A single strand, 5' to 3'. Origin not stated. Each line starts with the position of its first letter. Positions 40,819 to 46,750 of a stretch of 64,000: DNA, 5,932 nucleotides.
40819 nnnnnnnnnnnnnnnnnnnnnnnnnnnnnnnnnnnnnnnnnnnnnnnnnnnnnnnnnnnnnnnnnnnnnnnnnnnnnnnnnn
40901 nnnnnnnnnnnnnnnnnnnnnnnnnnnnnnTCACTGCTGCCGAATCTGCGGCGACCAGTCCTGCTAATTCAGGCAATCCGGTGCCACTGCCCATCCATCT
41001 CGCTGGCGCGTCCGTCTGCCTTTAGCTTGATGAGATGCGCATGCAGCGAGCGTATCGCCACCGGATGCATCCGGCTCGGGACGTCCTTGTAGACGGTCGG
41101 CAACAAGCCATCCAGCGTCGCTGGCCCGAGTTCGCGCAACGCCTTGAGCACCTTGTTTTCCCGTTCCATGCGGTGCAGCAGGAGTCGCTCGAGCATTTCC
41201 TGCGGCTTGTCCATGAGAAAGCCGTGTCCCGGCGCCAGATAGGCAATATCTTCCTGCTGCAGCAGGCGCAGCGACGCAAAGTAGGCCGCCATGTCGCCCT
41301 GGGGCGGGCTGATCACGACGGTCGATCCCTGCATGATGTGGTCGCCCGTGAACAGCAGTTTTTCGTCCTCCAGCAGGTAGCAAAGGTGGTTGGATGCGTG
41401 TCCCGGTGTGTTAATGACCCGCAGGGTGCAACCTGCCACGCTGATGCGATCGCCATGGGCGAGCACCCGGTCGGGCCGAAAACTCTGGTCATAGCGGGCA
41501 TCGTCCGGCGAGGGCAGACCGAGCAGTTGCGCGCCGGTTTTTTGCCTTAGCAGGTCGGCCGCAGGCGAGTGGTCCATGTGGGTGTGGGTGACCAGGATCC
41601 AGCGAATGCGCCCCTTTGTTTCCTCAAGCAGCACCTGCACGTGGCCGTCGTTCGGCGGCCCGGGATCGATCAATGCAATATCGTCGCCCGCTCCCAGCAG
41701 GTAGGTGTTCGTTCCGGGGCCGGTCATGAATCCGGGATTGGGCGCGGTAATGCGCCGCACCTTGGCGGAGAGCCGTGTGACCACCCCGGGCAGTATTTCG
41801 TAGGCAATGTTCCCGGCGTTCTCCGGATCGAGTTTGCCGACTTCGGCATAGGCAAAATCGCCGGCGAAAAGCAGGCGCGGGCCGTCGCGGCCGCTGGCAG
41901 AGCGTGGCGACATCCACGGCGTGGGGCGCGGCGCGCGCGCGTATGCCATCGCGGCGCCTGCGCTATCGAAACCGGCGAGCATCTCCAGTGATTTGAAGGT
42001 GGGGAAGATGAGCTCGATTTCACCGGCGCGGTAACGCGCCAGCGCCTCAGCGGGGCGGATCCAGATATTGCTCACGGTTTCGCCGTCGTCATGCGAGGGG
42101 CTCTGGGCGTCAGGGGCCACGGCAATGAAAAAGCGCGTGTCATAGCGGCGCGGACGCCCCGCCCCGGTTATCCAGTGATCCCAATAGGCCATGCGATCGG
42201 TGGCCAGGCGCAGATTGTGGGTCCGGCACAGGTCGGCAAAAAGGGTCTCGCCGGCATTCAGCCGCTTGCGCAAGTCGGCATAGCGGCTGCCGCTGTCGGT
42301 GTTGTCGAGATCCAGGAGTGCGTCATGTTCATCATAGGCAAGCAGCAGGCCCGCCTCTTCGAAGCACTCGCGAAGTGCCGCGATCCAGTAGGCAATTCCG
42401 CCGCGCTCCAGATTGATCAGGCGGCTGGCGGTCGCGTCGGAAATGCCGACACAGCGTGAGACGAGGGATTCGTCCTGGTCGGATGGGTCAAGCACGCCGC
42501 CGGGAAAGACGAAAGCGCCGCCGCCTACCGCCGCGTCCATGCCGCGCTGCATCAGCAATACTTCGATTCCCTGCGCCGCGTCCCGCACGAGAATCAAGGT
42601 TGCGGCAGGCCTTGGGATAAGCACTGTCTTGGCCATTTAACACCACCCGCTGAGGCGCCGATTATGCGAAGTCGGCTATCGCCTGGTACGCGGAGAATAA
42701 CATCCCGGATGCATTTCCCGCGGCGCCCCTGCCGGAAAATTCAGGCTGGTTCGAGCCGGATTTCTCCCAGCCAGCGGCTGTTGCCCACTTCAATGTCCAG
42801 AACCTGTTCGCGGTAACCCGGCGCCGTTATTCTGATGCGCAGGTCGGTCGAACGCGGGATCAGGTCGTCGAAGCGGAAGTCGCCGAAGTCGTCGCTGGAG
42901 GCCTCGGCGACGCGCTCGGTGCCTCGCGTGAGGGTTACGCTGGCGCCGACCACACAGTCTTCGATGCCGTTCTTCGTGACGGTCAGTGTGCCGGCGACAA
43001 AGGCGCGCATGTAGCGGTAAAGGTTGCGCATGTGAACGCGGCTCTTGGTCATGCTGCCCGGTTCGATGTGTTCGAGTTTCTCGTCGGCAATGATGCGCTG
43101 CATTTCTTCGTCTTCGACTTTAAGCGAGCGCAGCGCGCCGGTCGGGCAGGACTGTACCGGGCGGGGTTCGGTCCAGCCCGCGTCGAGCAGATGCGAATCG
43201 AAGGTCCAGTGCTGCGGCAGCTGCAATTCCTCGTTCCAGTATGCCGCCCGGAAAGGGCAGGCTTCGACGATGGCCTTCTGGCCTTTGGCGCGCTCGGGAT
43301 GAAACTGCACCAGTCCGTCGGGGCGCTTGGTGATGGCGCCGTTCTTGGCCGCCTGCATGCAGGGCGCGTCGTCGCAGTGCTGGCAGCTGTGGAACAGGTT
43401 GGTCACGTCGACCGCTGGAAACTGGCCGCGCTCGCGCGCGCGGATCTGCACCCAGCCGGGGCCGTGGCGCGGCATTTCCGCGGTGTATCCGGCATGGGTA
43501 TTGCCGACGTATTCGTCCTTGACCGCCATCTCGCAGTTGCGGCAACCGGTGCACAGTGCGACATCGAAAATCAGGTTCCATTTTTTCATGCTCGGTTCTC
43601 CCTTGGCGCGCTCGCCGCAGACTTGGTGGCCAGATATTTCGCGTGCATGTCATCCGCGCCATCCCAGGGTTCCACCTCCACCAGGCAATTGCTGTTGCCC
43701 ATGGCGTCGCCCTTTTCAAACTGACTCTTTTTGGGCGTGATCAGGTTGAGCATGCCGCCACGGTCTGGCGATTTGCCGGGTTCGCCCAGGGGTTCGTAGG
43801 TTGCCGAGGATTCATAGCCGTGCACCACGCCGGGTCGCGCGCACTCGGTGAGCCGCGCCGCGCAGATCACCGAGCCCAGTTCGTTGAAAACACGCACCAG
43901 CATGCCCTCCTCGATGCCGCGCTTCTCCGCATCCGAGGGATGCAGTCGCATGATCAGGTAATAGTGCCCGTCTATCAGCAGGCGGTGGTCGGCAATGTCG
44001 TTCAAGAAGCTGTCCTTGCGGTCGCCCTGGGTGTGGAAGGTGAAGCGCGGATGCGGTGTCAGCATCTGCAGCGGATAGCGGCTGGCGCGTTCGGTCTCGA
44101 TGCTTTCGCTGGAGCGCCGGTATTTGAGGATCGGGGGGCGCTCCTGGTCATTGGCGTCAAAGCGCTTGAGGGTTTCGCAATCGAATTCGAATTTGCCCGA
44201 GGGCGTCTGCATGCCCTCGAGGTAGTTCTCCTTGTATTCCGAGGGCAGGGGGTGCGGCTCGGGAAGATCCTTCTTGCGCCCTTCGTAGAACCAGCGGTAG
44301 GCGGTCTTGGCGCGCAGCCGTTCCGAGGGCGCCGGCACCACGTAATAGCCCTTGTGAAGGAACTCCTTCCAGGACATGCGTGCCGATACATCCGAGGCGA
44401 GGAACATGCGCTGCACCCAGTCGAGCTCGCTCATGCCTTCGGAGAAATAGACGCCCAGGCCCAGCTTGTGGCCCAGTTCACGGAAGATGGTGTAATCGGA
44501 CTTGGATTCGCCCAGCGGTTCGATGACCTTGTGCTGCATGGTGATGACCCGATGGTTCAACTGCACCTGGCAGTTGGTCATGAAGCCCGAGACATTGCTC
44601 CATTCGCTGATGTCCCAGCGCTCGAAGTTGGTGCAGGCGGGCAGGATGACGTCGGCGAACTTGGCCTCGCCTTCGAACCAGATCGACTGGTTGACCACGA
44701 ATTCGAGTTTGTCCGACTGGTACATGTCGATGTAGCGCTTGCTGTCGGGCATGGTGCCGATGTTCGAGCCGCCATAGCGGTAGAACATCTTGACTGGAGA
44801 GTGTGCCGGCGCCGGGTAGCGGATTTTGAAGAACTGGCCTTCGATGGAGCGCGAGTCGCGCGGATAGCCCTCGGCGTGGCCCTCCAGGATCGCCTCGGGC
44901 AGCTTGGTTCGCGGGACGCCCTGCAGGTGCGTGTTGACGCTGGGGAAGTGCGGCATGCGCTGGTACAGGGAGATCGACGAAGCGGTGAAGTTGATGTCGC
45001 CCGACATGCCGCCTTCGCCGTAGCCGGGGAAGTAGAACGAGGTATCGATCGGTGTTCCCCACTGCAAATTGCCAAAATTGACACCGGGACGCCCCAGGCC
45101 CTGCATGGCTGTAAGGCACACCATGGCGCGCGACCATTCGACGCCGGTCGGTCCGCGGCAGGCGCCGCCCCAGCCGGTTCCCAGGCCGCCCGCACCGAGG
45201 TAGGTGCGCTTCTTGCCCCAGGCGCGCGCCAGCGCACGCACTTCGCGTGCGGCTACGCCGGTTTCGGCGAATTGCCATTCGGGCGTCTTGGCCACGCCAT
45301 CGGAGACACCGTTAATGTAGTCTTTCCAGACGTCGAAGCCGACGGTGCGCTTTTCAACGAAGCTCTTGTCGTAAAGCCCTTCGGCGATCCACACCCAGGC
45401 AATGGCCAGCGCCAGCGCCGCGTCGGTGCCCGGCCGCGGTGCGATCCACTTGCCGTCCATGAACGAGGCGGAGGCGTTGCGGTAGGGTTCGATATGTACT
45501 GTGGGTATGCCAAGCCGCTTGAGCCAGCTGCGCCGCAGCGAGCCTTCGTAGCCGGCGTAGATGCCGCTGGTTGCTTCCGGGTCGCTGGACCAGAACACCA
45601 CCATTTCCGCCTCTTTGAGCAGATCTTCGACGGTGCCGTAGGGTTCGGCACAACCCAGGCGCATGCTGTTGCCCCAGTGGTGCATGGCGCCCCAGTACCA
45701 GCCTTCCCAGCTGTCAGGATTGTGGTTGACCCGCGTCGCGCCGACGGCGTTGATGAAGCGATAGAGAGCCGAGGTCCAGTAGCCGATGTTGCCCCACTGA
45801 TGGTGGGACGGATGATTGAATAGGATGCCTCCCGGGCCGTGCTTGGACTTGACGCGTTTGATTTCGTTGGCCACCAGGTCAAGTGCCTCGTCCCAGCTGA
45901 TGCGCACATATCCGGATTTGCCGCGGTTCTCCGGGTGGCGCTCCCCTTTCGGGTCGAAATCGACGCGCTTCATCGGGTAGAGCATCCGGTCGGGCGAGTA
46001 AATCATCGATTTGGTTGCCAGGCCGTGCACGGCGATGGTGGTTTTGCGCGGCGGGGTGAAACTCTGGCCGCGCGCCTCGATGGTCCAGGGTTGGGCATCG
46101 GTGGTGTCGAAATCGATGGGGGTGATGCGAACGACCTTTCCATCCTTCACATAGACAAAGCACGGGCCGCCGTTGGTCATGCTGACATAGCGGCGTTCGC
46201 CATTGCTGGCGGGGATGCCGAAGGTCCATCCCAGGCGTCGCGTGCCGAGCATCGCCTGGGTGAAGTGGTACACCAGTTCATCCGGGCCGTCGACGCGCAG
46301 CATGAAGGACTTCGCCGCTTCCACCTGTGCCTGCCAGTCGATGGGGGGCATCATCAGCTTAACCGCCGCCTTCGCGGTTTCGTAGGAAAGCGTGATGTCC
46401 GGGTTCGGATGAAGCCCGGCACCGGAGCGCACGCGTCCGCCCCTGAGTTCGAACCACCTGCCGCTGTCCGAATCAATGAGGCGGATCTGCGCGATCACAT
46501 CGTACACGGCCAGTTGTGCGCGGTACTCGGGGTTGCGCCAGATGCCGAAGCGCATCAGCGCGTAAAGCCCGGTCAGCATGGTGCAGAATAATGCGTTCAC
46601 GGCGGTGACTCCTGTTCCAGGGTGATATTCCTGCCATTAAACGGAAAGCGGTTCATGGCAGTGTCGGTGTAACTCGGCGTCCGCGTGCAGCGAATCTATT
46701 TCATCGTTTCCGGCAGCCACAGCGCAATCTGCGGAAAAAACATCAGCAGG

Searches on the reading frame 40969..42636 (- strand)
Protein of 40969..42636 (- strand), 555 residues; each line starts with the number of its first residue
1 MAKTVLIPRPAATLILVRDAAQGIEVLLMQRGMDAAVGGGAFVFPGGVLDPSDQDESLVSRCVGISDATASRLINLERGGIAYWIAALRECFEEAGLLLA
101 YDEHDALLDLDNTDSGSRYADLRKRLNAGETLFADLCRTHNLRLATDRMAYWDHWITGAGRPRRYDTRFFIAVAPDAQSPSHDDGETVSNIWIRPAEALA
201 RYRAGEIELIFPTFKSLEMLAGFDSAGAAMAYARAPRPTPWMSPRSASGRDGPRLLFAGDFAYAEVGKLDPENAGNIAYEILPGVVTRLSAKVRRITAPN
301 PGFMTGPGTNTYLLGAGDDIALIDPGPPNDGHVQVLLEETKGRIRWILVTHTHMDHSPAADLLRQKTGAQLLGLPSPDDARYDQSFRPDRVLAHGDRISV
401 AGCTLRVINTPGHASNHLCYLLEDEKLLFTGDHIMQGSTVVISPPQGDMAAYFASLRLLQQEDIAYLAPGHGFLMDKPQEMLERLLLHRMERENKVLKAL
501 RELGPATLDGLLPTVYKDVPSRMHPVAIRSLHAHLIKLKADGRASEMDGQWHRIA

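Call 17: search_protein_families(library=pfam, proteins=[window:40969-42636:-], max_evalue=0.001)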
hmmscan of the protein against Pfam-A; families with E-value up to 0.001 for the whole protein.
window:40969-42636:- (555 aa): 4 families
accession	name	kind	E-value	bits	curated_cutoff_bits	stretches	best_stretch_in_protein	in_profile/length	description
PF00753.33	Lactamase_B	-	4.4e-23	82.7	22.7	1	307-471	4-196/196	Metallo-beta-lactamase superfamily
PF17778.7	BLACT_WH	-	8.8e-13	48.4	22.8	1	507-551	1-46/46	Beta-lactamase associated winged helix domain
PF00293.34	NUDIX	-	1.7e-07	31.7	21.1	1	9-97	2-58/134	NUDIX domain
PF12706.13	Lactamase_B_2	-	5e-05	23.4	27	0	322-412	4-112/200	Beta-lactamase superfamily domain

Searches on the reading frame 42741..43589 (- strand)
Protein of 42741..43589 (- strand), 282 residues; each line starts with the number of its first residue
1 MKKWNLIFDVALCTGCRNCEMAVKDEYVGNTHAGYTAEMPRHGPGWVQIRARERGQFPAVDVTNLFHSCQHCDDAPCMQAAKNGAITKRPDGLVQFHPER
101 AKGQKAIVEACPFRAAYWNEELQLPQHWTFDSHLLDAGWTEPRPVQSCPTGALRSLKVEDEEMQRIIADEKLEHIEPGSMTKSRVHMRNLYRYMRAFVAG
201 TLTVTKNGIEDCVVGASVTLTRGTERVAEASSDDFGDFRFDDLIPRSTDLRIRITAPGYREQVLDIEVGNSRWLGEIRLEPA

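Call 17: search_protein_families(library=pfam, proteins=[window:42741-43589:-], max_evalue=0.001)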
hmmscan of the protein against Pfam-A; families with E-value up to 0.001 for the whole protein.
window:42741-43589:- (282 aa): 4 families
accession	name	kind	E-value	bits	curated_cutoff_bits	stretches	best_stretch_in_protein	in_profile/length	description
PF13247.11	Fer4_11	-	2.5e-17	63.3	26.2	1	67-154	8-96/100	4Fe-4S dicluster domain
PF13620.12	CarboxypepD_reg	-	3e-08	34.3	32.3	1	204-270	6-73/82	Carboxypeptidase regulatory-like domain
PF00037.32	Fer4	-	0.00049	20.3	21.1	0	7-22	2-17/24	4Fe-4S binding domain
PF12838.12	Fer4_7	-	0.00085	20.2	27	0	69-115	2-52/52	4Fe-4S dicluster domain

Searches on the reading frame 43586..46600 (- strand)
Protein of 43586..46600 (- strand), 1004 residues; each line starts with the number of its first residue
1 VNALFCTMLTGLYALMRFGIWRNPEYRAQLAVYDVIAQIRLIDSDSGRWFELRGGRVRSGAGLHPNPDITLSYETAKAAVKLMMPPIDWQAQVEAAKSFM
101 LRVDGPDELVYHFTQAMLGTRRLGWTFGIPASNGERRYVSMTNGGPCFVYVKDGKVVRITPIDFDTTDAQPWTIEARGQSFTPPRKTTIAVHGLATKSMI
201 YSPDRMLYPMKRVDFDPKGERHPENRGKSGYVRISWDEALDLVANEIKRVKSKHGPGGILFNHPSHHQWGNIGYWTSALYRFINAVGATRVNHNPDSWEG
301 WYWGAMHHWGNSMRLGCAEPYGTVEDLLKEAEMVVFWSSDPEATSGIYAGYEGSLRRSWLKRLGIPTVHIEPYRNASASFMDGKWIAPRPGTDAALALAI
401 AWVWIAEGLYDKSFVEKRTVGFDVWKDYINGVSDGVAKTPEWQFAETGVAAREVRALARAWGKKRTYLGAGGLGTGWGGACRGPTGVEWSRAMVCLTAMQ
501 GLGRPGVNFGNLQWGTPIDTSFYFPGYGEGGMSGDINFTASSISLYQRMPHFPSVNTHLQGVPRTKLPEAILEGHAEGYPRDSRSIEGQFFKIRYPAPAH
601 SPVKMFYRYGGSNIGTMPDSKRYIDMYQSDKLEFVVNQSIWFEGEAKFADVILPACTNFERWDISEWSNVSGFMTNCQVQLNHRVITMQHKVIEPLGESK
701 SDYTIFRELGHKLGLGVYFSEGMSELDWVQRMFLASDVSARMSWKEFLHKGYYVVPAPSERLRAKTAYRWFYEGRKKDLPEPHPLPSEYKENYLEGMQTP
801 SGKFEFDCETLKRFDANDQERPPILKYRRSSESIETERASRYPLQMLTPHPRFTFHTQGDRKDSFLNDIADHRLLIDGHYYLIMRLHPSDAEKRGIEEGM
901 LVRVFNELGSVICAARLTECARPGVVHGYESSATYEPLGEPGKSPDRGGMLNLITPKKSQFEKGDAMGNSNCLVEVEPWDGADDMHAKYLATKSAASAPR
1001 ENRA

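Call 8: search_protein_families(library=pfam, proteins=[window:43586-46600:-], max_evalue=0.001)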
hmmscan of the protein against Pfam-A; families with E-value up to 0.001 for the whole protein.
window:43586-46600:- (1004 aa): 3 families
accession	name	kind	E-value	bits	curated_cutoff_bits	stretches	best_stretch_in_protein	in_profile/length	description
PF00384.28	Molybdopterin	-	1.2e-35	123.6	24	1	205-710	1-351/353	Molybdopterin oxidoreductase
PF21423.2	AhtL-like_1st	-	2.2e-28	98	27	1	145-199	1-55/55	Pyrogallol hydroxytransferase large subunit-like, domain 1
PF01568.27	Molydop_binding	-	4.1e-12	46.5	26.8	1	883-957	31-95/110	Molydopterin dinucleotide binding domain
